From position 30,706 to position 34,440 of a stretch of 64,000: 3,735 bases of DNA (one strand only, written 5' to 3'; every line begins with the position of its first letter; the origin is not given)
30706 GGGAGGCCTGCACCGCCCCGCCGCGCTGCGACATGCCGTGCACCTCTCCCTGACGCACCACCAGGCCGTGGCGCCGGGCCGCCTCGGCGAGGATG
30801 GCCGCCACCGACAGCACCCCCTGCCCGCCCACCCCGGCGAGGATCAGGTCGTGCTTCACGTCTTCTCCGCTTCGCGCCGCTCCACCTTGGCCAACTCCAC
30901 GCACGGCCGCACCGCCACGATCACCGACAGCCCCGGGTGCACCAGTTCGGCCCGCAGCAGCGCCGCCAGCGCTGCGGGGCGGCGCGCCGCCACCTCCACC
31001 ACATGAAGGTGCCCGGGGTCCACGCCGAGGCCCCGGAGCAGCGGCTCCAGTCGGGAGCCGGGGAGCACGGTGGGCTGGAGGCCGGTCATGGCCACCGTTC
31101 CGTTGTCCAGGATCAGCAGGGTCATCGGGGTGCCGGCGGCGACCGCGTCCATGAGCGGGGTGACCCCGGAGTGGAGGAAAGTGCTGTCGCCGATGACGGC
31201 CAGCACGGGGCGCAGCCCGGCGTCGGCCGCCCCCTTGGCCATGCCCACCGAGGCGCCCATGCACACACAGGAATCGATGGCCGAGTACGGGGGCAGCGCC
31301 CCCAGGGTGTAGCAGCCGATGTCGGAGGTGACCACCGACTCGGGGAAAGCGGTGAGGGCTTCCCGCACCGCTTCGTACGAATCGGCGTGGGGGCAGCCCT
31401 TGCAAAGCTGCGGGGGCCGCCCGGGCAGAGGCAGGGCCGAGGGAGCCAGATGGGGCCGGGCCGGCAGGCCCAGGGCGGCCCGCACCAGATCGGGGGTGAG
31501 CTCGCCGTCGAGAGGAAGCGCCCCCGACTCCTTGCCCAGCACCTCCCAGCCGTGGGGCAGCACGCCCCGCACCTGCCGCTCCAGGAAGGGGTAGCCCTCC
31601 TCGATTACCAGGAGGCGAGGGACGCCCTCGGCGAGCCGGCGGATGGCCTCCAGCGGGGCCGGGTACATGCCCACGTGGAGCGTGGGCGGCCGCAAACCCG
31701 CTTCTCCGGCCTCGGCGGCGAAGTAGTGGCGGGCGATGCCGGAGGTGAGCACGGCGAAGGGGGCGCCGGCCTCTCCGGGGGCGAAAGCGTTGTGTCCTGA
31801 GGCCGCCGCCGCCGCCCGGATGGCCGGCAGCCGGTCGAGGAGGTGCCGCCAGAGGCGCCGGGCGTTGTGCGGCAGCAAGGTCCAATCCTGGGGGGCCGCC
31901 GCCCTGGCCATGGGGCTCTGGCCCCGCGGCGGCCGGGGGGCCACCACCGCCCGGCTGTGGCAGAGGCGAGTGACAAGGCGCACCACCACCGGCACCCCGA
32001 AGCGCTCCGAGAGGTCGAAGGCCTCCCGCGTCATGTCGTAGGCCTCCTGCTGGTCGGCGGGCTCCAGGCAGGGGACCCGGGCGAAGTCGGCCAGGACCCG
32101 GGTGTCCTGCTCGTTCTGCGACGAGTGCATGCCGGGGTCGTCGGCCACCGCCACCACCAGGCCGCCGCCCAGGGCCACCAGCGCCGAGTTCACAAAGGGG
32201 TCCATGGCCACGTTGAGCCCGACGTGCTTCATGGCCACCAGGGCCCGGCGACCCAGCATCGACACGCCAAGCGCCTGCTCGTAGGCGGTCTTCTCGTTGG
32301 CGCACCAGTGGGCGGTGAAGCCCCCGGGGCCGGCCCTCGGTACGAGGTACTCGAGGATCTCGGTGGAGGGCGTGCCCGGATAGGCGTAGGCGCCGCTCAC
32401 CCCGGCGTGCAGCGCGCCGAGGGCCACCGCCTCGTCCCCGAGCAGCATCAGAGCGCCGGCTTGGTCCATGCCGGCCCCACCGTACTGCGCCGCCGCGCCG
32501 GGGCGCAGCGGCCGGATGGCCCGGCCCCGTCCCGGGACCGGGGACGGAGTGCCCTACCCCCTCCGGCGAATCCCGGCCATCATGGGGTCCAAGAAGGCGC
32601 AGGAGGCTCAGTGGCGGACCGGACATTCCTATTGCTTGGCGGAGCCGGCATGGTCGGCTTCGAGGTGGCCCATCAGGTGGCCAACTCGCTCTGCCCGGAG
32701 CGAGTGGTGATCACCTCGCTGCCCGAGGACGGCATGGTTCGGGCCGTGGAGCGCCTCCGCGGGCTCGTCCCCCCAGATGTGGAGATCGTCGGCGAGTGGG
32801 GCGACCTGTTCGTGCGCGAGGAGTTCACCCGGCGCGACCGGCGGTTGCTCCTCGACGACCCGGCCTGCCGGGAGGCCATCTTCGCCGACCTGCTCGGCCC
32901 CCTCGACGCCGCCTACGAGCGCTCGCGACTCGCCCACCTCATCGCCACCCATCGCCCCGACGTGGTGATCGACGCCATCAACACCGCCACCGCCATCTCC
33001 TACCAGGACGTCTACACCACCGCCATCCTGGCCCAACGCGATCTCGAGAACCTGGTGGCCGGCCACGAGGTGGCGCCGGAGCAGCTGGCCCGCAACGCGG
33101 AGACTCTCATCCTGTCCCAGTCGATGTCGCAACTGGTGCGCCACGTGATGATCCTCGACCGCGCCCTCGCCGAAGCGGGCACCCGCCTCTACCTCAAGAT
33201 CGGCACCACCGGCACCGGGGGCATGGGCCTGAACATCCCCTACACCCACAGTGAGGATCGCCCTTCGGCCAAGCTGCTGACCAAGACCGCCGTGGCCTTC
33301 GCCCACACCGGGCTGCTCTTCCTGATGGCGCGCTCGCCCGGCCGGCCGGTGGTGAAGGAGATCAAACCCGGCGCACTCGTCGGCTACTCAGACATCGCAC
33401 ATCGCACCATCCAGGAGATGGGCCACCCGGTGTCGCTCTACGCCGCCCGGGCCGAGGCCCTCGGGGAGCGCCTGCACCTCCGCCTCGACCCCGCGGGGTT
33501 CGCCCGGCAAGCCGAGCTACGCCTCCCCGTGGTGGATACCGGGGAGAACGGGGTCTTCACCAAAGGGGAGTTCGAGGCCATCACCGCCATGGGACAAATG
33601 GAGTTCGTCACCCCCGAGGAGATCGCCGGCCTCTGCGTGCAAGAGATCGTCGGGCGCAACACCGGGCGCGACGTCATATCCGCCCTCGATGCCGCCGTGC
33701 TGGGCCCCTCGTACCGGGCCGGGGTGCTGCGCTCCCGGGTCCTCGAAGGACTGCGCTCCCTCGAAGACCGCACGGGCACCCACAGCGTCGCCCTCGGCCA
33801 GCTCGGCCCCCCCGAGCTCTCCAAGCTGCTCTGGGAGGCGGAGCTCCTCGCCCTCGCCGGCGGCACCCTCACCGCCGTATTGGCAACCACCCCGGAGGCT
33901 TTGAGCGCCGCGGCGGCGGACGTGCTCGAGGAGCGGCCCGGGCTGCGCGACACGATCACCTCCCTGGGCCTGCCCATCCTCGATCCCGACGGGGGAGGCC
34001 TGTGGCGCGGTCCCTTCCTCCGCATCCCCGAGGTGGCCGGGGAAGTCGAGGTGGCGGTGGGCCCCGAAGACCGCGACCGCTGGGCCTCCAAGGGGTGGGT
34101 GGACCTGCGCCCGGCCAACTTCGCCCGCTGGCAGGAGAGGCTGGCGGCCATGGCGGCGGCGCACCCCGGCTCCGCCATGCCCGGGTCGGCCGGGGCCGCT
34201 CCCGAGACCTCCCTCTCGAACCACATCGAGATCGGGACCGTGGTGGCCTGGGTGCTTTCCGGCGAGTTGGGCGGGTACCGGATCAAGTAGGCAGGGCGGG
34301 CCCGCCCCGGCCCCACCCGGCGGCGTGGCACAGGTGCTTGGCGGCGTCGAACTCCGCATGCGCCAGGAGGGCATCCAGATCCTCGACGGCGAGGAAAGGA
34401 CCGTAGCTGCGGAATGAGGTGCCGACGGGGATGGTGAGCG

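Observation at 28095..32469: Archaeal-style indolepyruvate:ferredoxin oxidoreductase plus ADP-forming acyl-CoA synthetase operon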

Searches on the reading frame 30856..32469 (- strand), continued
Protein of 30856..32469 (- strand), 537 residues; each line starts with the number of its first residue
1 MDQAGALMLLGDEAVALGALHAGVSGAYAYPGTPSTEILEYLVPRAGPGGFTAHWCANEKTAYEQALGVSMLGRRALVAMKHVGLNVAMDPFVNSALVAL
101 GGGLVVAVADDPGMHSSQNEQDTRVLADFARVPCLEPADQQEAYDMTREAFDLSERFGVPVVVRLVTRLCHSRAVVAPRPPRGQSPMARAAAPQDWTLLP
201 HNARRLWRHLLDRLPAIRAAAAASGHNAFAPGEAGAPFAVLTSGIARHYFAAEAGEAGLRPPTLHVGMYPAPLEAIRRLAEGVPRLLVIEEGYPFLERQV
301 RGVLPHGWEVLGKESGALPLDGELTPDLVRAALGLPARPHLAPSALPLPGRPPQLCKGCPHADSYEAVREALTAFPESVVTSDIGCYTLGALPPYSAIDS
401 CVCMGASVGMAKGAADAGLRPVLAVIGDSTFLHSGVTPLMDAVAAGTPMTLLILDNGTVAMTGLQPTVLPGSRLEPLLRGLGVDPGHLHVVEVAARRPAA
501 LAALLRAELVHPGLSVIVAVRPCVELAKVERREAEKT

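Call 82: list_cluster_members(proteins=[P0245, P0246, P0247, P0249, P0252, P0254, P0256, P0259, P0262, P0267])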
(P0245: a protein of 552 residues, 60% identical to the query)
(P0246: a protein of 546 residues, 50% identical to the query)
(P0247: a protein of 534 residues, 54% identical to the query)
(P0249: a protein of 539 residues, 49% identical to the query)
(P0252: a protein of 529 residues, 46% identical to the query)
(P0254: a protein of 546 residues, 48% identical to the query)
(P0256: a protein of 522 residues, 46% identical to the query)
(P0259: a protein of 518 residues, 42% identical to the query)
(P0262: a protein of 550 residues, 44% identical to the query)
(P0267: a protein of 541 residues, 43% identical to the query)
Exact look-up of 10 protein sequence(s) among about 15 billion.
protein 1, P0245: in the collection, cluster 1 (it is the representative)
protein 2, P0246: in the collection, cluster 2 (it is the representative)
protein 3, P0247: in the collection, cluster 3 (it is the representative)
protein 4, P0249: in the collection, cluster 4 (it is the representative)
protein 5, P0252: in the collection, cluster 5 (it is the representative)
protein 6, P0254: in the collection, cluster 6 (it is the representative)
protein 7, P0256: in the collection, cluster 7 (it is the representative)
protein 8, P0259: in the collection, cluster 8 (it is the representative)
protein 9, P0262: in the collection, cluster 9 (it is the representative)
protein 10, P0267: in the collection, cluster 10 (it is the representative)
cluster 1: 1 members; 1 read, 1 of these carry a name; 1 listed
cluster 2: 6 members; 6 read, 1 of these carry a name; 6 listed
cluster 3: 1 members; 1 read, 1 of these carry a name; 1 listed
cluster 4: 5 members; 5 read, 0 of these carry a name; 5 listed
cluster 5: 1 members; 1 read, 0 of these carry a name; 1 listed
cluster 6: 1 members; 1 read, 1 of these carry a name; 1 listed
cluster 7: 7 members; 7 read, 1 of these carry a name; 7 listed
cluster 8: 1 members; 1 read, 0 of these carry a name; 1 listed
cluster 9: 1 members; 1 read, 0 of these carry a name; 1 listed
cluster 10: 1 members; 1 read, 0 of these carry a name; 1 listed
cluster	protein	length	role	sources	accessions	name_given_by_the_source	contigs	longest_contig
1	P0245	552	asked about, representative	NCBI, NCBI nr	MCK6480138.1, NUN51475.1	MAG: indolepyruvate ferredoxin oxidoreductase [Planctomycetaceae bacterium] | thiamine pyrophosphate-dependent enzyme [Planctomycetota bacterium]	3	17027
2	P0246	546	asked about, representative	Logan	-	-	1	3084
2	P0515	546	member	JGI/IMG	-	indolepyruvate ferredoxin oxidoreductase alpha subunit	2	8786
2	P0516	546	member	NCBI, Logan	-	-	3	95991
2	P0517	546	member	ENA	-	-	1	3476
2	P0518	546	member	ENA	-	-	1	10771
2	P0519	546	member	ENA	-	-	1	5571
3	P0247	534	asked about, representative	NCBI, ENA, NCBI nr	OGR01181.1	MAG: hypothetical protein A2284_08215 [Deltaproteobacteria bacterium RIFOXYA12_FULL_61_11]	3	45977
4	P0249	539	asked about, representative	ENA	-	-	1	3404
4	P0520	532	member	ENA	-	-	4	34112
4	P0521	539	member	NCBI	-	-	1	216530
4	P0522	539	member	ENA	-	-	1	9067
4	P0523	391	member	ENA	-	-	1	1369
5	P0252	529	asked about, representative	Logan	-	-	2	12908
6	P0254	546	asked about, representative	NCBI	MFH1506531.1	MAG: indolepyruvate ferredoxin oxidoreductase subunit alpha [archaeon]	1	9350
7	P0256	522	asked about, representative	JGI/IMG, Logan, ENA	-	-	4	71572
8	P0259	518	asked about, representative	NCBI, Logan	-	-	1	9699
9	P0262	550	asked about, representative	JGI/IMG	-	-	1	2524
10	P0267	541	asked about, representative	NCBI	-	-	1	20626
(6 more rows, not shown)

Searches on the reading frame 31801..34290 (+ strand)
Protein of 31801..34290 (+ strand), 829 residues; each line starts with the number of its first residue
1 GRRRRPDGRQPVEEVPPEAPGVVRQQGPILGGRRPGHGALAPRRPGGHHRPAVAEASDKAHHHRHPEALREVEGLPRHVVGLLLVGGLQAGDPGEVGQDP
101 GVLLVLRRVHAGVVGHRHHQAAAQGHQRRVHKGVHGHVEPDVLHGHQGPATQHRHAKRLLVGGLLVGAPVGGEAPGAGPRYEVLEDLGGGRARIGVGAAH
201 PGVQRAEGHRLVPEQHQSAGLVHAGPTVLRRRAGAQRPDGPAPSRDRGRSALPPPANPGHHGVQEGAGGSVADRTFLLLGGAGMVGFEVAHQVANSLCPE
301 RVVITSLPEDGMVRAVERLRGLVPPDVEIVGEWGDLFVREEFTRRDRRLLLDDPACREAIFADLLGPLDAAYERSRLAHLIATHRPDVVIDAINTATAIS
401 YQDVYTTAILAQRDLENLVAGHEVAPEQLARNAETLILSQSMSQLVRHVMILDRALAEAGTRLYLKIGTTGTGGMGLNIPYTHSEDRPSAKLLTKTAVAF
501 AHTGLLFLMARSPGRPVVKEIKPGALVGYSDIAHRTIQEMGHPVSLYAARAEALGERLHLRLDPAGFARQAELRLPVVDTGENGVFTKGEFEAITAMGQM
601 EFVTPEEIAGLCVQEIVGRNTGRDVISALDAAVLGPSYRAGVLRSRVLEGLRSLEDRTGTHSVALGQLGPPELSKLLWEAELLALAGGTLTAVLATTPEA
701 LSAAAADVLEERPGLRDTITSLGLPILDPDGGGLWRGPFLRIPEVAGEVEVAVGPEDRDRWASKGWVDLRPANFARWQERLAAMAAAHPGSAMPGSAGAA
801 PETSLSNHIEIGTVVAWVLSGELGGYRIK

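Call 12: search_protein_families(library=pfam, proteins=[window:31801-34290:+], max_evalue=0.001)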
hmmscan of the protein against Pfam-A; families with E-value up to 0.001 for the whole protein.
window:31801-34290:+ (829 aa): 0 families
